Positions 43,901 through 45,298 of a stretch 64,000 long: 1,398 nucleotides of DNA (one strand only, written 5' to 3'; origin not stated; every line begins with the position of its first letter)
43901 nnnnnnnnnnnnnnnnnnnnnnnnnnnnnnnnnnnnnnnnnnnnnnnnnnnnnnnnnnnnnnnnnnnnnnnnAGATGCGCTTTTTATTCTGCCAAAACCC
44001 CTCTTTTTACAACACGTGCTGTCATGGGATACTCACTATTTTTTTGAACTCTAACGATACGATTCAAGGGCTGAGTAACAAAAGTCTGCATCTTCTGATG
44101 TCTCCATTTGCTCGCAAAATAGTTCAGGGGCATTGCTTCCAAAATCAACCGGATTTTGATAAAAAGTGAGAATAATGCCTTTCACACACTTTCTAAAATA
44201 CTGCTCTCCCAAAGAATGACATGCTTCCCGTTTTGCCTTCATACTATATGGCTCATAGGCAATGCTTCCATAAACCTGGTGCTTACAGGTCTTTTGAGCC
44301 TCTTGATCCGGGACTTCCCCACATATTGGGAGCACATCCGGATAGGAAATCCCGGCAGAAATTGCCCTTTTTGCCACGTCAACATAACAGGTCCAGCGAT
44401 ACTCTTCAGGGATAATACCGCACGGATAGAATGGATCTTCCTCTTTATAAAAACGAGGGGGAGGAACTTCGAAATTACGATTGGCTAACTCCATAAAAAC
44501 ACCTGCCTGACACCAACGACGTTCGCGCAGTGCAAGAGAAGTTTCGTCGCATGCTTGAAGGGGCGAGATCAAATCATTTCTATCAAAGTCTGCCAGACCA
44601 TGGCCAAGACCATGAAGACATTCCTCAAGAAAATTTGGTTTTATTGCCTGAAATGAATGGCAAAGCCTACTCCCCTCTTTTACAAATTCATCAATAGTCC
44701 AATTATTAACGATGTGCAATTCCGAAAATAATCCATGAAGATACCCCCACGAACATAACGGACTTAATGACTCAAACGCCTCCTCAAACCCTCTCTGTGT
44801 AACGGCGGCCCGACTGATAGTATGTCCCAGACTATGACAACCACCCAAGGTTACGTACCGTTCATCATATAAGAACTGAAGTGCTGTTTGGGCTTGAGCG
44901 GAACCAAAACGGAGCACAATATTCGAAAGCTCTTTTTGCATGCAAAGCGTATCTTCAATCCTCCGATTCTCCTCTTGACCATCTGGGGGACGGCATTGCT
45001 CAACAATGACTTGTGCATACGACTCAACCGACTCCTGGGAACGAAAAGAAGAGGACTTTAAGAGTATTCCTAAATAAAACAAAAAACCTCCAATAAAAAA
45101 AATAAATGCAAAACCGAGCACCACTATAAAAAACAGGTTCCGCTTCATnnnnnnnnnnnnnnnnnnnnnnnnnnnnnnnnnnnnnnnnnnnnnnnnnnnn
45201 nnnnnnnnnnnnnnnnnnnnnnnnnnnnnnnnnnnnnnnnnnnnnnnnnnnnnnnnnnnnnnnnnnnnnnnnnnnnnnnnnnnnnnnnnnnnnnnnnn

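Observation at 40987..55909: Cupredoxin-like proteins bracket the paralog array: possible extracytoplasmic metal/redox module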

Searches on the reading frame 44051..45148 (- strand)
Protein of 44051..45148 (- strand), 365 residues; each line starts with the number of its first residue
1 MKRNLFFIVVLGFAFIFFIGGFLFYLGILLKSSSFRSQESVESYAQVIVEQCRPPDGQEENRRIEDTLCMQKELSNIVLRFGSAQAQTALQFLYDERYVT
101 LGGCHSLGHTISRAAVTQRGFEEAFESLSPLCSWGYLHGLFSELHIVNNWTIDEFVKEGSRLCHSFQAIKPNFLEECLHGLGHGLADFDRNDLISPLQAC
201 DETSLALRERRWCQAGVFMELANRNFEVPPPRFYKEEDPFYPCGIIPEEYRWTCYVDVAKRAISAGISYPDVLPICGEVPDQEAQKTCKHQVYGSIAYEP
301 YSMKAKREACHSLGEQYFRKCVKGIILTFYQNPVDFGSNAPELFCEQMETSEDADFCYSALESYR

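Call 15: find_related_loci(query=A2, collection=genome_contigs, flank=10000)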
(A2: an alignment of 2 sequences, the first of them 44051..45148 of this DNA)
Query A2 (365 aa) in genome_contigs; peptide patterns used: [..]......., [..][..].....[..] (x = any residue, [..] = any of these).
65 stretches matched a pattern, but none encodes a relative of the query by tblastn (E <= 1e-3).
